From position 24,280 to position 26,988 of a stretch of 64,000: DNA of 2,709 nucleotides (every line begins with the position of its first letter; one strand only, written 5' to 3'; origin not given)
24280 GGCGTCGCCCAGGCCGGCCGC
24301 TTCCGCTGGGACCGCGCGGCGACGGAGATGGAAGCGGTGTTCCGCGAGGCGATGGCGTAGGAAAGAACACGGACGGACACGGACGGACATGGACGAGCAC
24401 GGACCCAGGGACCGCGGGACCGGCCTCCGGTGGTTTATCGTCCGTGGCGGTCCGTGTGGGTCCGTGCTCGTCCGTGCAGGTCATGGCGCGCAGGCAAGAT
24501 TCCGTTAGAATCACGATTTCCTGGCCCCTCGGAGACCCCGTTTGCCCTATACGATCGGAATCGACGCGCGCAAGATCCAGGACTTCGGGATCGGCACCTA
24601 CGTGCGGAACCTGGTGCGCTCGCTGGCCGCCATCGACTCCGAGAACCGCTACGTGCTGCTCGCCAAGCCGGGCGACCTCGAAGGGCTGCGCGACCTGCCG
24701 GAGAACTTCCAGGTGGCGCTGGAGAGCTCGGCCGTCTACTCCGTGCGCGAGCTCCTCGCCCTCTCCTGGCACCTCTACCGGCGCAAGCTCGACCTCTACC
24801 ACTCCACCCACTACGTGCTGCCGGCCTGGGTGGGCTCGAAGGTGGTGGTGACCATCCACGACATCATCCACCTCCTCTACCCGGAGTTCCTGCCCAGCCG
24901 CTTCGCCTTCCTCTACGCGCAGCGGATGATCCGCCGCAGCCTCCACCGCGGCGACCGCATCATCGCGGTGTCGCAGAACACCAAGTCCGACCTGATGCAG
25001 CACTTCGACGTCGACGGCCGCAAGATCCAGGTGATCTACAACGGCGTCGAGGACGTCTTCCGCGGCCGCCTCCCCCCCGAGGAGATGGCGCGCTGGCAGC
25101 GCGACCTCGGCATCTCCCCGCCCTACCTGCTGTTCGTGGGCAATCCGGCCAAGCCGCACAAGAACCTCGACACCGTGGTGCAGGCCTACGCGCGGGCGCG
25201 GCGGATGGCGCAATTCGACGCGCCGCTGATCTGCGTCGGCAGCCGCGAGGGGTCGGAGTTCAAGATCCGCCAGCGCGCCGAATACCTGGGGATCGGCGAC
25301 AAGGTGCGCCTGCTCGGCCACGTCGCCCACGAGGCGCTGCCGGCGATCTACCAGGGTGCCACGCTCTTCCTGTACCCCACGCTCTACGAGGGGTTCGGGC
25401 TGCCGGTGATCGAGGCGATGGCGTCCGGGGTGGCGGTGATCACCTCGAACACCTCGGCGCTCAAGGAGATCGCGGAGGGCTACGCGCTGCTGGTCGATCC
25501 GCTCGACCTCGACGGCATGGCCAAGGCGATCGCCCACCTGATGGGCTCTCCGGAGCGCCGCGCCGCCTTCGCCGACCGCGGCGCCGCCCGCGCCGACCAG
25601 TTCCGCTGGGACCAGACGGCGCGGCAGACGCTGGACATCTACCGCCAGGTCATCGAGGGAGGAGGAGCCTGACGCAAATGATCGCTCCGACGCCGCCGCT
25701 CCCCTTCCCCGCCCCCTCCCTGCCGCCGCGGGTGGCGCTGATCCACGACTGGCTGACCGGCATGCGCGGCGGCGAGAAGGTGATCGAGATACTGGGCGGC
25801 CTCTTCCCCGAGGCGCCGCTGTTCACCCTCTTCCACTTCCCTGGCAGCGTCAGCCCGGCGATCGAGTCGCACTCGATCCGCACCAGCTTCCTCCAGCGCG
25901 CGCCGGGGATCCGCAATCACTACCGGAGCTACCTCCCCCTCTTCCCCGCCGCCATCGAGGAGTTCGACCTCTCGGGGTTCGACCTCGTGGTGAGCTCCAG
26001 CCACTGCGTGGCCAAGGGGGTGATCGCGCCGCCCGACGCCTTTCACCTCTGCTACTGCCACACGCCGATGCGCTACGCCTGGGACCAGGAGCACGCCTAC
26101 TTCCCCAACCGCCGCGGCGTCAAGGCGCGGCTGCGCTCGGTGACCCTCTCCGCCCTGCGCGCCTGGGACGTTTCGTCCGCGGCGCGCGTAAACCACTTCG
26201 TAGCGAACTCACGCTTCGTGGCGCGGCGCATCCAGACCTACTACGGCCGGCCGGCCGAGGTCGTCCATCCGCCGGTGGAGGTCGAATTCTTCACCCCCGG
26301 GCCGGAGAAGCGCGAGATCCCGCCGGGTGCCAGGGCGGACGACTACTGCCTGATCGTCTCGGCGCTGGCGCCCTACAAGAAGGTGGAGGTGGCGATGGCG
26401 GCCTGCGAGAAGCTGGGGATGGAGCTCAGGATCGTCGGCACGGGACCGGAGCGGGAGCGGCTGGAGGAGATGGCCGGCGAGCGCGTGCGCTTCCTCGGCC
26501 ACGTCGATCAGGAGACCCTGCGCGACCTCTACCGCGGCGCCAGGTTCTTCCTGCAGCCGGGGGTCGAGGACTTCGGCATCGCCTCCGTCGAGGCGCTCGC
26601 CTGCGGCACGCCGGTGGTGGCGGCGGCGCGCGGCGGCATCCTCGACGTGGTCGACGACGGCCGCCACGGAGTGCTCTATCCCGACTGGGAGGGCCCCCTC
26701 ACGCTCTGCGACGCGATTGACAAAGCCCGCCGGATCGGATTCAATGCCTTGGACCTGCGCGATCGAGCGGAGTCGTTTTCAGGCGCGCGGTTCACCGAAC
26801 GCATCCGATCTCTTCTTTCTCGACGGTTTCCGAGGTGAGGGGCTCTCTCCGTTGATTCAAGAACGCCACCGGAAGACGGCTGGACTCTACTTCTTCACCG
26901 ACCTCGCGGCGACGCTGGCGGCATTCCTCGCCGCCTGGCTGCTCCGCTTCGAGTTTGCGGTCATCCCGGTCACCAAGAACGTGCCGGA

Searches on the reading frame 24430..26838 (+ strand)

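Call 5: search_protein_families(library=pfam, proteins=[window:24430-26838:+])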
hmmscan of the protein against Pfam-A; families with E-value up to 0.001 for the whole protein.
window:24430-26838:+ (802 aa): 5 families
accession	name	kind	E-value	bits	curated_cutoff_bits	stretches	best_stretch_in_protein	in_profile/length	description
PF13692.12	Glyco_trans_1_4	-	7.6e-22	78.5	27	1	640-764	4-137/142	Glycosyl transferases group 1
PF00534.26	Glycos_transf_1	-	2.1e-21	76.7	26.4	1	637-752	15-142/172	Glycosyl transferases group 1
PF20706.3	GT4-conflict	-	1.4e-08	34.6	26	1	613-743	169-322/385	Family 4 Glycosyltransferase in conflict systems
PF13524.12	Glyco_trans_1_2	-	1.8e-07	31.7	25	1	660-753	10-101/144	Glycosyl transferase-like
PF13439.12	Glyco_transf_4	-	2.1e-07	31.6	28.5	1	493-619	49-169/170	Glycosyltransferase Family 4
